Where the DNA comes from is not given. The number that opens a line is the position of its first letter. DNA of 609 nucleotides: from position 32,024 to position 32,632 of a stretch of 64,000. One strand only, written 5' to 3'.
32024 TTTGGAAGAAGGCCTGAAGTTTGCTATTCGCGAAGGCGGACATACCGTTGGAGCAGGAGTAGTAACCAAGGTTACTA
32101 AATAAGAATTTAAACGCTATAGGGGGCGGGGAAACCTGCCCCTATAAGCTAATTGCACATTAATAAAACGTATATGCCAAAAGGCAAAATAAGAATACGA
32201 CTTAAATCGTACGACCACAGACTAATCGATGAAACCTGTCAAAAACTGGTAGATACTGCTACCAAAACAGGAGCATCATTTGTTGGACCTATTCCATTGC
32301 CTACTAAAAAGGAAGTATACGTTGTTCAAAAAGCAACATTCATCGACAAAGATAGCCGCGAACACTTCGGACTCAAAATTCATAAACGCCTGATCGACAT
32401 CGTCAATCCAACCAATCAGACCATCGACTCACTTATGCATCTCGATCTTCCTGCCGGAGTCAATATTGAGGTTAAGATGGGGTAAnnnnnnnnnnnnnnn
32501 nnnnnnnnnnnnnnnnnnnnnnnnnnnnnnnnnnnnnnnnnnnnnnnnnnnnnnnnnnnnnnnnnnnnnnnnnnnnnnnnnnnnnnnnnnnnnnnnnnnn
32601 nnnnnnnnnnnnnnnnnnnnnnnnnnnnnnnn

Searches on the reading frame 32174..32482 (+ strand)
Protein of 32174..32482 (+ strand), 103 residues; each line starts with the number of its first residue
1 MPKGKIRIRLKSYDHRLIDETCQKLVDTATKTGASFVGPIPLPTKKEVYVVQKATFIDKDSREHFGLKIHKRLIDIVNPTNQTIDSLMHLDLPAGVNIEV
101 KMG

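Call 55: find_related_loci(query=window:32174-32482:+, collection=metagenome_contigs, flank=3500)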
Query window:32174-32482:+ (103 aa) in metagenome_contigs; peptide patterns used: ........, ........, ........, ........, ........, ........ (x = any residue, [..] = any of these).
394 stretches matched a pattern; 226 encode a relative of the query (tblastn E <= 1e-3); the best 80 are kept; 80 distinct loci.
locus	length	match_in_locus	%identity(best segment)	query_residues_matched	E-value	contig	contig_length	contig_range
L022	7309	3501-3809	93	1-103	1e-64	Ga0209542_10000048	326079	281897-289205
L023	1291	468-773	92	1-102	2e-65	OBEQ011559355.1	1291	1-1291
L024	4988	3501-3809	91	1-103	1e-61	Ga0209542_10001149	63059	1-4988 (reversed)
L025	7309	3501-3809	91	1-103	1e-61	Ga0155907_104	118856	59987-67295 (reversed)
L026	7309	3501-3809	88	1-103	1e-60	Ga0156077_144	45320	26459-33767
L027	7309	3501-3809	88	1-103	1e-60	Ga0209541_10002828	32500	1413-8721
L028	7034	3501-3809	88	1-103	1e-60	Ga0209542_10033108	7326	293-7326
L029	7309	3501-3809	88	1-103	2e-60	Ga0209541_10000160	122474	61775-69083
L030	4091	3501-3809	87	1-103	4e-60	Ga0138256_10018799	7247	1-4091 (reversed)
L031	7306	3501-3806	87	1-102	1e-59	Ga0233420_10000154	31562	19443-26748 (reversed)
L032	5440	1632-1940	87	1-103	6e-60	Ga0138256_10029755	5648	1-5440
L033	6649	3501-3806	86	1-102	1e-59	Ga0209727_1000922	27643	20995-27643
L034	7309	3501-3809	87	1-103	2e-59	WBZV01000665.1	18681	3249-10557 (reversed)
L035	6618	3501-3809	86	1-103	1e-59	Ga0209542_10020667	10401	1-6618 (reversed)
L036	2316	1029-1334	86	1-102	8e-60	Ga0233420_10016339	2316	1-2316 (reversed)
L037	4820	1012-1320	86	1-103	4e-59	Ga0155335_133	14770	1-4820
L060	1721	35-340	85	1-102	1e-59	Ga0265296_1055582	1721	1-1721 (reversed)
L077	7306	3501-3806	80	1-102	3e-57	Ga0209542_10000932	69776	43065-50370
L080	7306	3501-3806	84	1-102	2e-57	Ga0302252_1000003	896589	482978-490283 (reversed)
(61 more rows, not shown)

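Call 58: search_protein_families(library=pfam, proteins=[L029:3885-6290:+, L077:3787-6342:-, L026:4156-4461:+, L035:3824-4408:+, L060:616-885:+, L037:1345-1641:+, L033:3951-4295:+, L080:3816-4871:-, L080:5000-6370:+], max_evalue=0.001)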
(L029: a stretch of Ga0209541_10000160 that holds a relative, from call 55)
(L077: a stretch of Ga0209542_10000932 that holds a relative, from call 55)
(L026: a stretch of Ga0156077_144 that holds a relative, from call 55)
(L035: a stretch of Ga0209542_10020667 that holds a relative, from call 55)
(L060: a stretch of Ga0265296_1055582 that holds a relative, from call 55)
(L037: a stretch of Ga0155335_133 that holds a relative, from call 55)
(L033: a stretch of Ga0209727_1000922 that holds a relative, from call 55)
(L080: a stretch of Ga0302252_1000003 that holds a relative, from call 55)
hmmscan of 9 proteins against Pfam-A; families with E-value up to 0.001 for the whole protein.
L029:3885-6290:+ (802 aa): 7 families
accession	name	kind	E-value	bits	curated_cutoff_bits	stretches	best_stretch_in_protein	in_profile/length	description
PF00122.25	E1-E2_ATPase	-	1.2e-49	168.7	28.1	1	102-281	2-180/181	E1-E2 ATPase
PF00689.26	Cation_ATPase_C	-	1.8e-41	142.3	27.3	1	625-795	1-174/175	Cation transporting ATPase, C-terminus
PF00702.32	Hydrolase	-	1e-20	75.4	26.4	1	299-555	2-190/191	haloacid dehalogenase-like hydrolase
PF00690.31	Cation_ATPase_N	-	1.2e-11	44.5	20.4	1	13-61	20-68/69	Cation transporter/ATPase, N-terminus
PF13246.12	Cation_ATPase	-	7.4e-10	39.2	21.7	1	340-397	23-86/91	Cation transport ATPase (P-type)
PF08282.18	Hydrolase_3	-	2.4e-06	27.9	20.9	1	528-584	195-251/255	haloacid dehalogenase-like hydrolase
PF12710.13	HAD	-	0.00036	21.5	27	0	448-553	88-189/189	haloacid dehalogenase-like hydrolase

L077:3787-6342:- (851 aa): 5 families
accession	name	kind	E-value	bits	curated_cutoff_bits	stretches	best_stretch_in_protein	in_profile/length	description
PF00122.25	E1-E2_ATPase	-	3.5e-49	167.2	28.1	1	101-285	2-181/181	E1-E2 ATPase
PF00689.26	Cation_ATPase_C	-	2.5e-28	99.4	27.3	1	675-845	1-174/175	Cation transporting ATPase, C-terminus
PF13246.12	Cation_ATPase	-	3.6e-22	78.6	21.7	1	350-437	1-91/91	Cation transport ATPase (P-type)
PF00702.32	Hydrolase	-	2e-13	51.6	26.4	1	303-605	3-191/191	haloacid dehalogenase-like hydrolase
PF00690.31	Cation_ATPase_N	-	2.7e-12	46.6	20.4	1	9-61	17-69/69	Cation transporter/ATPase, N-terminus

L026:4156-4461:+ (102 aa): 0 families

L035:3824-4408:+ (195 aa): 0 families

L060:616-885:+ (90 aa): 0 families

L037:1345-1641:+ (99 aa): 1 family
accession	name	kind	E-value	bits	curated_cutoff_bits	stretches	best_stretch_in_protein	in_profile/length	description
PF07659.16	DUF1599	-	1.7e-05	25.5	25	1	44-84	15-59/61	Nucleotide modification associated domain 1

L033:3951-4295:+ (115 aa): 1 family
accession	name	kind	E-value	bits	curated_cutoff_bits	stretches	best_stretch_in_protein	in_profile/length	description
PF05635.17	23S_rRNA_IVP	-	8.1e-14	52.2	33.8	1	10-102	10-101/106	23S rRNA-intervening sequence protein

L080:3816-4871:- (351 aa): 11 families
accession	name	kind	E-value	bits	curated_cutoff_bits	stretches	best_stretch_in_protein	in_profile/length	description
PF12146.15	Hydrolase_4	-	5.4e-18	65.6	27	1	122-331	16-234/239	Serine aminopeptidase, S33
PF00561.26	Abhydrolase_1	-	8.4e-12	45.7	25.8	1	106-213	1-99/245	alpha/beta hydrolase fold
PF00326.27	Peptidase_S9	-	1.3e-10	41.6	22.6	1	130-350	7-209/213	Prolyl oligopeptidase family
PF02129.25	Peptidase_S15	-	3.5e-09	37.2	23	1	101-227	15-140/262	X-Pro dipeptidyl-peptidase (S15 family)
PF08840.17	BAAT_C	-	6.2e-09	36.7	20.9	1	171-346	9-175/210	BAAT / Acyl-CoA thioester hydrolase C terminal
PF01738.24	DLH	-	4.9e-08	33.3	21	0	130-248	34-161/217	Dienelactone hydrolase family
PF12740.14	PETase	-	1.5e-06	28.3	28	1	120-212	63-153/263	PET hydrolase-like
PF02230.22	Abhydrolase_2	-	1.8e-06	28.4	23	0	267-339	135-209/217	Phospholipase/Carboxylesterase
PF05448.18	AXE1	-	5.6e-06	25.8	21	0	159-212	152-204/321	Acetyl xylan esterase (AXE1)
PF12697.13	Abhydrolase_6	-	8.8e-05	23.7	26.3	1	125-216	15-93/217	Alpha/beta hydrolase family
PF20434.5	BD-FAE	-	0.00016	21.7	26.8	1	105-311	13-214/215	BD-FAE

L080:5000-6370:+ (457 aa): 4 families
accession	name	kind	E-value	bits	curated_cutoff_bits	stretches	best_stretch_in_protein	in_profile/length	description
PF01555.25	N6_N4_Mtase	-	1.4e-28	100.8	26.7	2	32-106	144-216/221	DNA methylase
PF08241.18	Methyltransf_11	-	3.2e-06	28.1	21.2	0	346-375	65-94/95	Methyltransferase domain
PF01170.24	UPF0020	-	1.1e-05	25.6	22.3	0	70-97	27-54/197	RMKL-like, methyltransferase domain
PF13847.12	Methyltransf_31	-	9.1e-05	22.6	27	0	320-380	45-113/145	Methyltransferase domain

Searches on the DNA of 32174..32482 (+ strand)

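Call 62: search_rna_families(sources=[L041, L057, L087, L100, L022, L026, L053, L069, L083, L029], threshold=gathering)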
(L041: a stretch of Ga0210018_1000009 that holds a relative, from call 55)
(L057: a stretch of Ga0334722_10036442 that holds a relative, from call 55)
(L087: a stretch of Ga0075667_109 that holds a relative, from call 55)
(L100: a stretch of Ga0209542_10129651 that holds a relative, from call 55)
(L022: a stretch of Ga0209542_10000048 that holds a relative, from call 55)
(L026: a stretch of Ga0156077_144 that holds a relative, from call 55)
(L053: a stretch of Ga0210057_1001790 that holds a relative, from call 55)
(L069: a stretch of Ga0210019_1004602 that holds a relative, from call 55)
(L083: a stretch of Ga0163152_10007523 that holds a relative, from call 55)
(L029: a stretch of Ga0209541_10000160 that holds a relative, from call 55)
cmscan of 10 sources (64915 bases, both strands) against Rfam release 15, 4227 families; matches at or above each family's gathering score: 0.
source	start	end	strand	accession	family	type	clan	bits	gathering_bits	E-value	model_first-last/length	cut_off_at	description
